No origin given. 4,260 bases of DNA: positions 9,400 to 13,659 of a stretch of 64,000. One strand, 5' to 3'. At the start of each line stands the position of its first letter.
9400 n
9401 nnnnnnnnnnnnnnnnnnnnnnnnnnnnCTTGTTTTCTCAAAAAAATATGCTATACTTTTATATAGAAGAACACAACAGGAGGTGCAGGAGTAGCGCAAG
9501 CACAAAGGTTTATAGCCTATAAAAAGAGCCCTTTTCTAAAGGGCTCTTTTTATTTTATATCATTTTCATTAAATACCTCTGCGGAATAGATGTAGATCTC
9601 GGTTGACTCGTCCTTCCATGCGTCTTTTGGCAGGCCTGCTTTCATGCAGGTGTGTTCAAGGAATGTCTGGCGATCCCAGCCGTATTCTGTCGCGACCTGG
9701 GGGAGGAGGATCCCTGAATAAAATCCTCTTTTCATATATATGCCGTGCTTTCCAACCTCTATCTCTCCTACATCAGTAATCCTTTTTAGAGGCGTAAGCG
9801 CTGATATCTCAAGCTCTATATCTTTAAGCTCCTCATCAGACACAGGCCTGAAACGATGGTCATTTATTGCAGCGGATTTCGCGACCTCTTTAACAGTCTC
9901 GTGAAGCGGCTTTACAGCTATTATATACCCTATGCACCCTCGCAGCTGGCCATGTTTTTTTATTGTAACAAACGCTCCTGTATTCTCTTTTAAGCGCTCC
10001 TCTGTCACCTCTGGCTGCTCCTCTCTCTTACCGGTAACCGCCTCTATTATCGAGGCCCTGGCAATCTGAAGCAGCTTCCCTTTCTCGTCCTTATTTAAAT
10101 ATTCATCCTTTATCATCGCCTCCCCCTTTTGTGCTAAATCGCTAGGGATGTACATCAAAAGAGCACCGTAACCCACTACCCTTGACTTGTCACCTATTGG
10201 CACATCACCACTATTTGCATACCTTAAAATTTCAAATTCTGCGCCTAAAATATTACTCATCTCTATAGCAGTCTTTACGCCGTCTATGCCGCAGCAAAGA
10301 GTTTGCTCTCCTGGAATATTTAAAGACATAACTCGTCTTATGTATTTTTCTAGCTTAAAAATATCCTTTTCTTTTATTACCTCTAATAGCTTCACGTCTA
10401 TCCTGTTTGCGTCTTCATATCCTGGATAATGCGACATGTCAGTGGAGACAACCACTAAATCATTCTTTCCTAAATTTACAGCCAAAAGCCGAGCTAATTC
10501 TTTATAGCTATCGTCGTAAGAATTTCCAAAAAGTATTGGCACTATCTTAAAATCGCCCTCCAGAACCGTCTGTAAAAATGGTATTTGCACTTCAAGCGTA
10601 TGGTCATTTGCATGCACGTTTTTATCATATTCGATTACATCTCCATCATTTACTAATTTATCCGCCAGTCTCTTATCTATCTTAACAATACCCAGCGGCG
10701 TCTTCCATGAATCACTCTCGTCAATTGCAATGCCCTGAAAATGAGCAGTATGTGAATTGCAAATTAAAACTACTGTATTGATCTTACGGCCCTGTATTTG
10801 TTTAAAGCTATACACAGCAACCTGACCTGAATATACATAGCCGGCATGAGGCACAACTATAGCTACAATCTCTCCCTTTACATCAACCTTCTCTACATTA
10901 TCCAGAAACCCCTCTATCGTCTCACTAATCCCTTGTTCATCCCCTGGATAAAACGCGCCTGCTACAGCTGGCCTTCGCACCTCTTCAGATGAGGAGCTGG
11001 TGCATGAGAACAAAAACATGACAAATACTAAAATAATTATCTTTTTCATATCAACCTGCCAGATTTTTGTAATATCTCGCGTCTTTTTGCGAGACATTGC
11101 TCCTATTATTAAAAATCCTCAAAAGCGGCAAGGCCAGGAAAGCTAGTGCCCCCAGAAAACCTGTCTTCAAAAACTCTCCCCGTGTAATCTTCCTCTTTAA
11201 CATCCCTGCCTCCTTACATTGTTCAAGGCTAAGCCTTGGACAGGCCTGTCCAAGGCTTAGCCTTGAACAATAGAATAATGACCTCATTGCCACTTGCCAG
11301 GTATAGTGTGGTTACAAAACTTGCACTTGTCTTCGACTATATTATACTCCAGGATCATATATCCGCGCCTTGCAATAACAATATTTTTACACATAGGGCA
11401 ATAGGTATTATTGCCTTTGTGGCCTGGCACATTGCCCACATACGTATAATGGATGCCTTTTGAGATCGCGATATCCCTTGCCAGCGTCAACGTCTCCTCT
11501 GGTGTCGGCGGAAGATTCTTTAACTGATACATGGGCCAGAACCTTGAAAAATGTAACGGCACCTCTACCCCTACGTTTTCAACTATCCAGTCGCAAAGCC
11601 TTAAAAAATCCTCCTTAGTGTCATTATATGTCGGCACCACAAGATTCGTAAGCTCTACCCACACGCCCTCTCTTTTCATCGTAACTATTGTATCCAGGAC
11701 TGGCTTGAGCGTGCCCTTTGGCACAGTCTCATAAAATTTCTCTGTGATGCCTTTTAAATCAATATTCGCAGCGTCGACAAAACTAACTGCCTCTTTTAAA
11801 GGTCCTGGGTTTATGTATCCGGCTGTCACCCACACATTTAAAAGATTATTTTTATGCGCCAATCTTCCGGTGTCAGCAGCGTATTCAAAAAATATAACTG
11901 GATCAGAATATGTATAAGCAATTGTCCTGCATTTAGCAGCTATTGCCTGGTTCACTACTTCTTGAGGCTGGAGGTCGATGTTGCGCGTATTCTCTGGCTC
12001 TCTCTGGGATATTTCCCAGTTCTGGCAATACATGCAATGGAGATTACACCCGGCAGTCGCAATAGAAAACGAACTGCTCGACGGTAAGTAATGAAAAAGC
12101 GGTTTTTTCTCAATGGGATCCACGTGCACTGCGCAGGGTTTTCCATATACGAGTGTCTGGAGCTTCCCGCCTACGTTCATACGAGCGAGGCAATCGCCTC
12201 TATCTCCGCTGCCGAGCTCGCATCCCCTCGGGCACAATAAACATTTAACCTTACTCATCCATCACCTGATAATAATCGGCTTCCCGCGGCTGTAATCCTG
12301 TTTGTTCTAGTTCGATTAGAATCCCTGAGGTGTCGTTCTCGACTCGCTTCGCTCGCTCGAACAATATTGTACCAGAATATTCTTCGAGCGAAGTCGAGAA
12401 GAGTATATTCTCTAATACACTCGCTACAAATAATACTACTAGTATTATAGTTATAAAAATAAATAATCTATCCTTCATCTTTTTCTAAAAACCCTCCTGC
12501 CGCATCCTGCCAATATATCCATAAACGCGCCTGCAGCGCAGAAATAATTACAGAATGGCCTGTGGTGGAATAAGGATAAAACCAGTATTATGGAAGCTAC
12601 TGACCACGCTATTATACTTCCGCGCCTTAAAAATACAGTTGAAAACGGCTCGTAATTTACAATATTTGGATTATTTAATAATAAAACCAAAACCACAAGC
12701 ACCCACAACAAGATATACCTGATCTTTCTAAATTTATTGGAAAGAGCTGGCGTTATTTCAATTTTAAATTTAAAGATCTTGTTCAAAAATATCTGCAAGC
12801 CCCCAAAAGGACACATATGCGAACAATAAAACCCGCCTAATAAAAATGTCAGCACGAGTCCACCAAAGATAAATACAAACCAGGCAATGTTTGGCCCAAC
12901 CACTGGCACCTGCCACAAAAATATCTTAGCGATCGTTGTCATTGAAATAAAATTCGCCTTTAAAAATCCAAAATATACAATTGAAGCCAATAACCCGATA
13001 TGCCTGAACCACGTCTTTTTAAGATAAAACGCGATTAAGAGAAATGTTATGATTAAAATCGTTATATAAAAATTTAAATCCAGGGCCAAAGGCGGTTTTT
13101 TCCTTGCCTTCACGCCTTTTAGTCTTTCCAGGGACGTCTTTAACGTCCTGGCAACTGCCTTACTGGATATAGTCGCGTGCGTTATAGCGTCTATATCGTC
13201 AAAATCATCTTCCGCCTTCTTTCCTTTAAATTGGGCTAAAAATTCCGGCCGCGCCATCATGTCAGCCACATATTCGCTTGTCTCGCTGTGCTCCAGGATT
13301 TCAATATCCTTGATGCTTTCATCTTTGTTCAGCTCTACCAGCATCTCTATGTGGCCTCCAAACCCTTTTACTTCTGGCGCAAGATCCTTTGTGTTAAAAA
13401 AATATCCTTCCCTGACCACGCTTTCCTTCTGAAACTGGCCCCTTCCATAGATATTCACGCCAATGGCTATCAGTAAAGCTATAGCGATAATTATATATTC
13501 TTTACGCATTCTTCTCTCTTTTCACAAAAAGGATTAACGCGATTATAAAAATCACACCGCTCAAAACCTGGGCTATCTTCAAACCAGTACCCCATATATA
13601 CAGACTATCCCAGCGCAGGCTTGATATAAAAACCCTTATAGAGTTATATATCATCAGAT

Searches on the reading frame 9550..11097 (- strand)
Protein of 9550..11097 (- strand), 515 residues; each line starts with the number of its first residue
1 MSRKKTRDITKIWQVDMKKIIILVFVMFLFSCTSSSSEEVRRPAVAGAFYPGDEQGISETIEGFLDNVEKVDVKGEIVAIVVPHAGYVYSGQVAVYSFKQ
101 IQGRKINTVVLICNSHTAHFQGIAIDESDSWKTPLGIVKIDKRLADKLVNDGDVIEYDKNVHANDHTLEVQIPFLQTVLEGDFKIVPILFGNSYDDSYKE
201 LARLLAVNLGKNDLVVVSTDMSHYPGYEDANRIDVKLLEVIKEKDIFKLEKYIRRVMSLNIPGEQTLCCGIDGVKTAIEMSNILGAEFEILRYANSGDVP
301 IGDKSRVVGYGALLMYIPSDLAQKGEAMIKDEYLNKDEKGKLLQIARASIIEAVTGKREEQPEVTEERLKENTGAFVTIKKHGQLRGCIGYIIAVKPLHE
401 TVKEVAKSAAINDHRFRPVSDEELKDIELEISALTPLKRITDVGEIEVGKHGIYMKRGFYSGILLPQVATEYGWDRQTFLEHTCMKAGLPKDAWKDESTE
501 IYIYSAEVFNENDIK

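Call 28: search_protein_families(library=pfam, proteins=[window:9550-11097:-], max_evalue=0.00001)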
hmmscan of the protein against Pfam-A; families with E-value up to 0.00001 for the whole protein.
window:9550-11097:- (515 aa): 2 families
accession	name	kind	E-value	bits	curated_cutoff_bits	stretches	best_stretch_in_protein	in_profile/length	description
PF01871.22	AMMECR1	-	2.2e-58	196.9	25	1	343-509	1-168/168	AMMECR1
PF01875.22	Memo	-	2.2e-57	194.8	27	1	43-313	2-268/269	Memo-like protein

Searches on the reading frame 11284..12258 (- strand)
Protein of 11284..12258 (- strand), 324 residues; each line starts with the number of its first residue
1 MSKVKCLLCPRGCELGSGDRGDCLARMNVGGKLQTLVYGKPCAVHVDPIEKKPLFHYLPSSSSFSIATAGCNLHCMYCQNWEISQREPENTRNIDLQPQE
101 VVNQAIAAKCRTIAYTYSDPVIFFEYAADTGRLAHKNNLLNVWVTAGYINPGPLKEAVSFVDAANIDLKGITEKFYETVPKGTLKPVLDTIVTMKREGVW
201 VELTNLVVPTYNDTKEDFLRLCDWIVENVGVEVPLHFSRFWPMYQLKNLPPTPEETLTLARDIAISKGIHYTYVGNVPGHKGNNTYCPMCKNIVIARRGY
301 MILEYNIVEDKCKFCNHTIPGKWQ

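Call 71: search_protein_families(library=pfam, proteins=[window:11284-12258:-], max_evalue=0.00001)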
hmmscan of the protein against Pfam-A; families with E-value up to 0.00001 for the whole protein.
window:11284-12258:- (324 aa): 1 family
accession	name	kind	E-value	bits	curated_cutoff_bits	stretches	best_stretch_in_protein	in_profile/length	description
PF04055.27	Radical_SAM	-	1.6e-16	61.3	29.5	1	67-224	3-165/166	Radical SAM superfamily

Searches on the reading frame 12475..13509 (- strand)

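Call 71: search_protein_families(library=pfam, proteins=[window:12475-13509:-], max_evalue=0.00001)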
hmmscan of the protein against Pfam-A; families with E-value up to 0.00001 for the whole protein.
window:12475-13509:- (344 aa): 2 families
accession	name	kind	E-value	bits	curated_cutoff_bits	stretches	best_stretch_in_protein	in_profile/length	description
PF04205.19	FMN_bind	-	7e-15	55.9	22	1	49-127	1-76/77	FMN-binding domain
PF12801.12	Fer4_5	-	1.2e-13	51.2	22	1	207-252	2-47/48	4Fe-4S binding domain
